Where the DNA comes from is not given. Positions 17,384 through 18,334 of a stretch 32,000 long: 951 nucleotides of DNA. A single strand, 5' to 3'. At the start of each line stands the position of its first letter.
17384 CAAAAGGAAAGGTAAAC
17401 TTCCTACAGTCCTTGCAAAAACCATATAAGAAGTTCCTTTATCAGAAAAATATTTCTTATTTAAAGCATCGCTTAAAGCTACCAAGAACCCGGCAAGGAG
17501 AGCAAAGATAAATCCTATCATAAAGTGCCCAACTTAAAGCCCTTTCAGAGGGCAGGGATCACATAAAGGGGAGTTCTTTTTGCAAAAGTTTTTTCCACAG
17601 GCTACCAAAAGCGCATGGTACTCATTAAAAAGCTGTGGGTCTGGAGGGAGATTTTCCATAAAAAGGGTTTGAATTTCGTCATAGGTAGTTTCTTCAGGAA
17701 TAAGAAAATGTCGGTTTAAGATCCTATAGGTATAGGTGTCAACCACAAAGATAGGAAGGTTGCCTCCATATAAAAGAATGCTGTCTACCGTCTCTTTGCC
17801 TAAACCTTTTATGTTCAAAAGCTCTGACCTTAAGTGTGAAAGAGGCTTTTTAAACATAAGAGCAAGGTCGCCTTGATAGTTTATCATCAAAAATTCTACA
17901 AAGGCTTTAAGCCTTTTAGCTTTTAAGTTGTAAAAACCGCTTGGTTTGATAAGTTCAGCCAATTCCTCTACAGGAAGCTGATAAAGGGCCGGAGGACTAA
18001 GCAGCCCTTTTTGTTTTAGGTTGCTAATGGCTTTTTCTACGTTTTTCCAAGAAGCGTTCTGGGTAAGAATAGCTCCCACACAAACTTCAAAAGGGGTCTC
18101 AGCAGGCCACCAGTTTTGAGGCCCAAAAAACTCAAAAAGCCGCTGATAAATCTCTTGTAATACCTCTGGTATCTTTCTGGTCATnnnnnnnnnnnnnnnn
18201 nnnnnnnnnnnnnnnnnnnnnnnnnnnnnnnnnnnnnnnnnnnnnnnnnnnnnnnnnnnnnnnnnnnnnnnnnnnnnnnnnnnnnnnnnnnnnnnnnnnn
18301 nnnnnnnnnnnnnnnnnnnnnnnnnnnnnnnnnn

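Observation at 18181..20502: Cysteine synthase fused to a full-length CysRS homologue with degenerate class-I signature motifs (HIGL, KLSSE)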

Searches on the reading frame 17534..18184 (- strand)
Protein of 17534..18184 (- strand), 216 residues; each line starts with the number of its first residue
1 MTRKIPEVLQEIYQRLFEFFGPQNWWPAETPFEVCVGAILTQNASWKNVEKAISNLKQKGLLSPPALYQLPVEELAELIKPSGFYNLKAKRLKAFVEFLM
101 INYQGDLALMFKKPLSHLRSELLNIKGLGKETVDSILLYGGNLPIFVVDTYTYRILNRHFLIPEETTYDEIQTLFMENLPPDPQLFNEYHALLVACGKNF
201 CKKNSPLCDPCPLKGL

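Call 44: search_protein_families(library=pfam, proteins=[window:17534-18184:-], max_evalue=0.00001)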
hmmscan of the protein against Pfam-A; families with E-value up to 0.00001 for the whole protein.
window:17534-18184:- (216 aa): 1 family
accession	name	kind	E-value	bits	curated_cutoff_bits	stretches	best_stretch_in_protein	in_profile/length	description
PF00730.31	HhH-GPD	-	8.6e-23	81.2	26.2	1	36-181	1-108/108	HhH-GPD superfamily base excision DNA repair protein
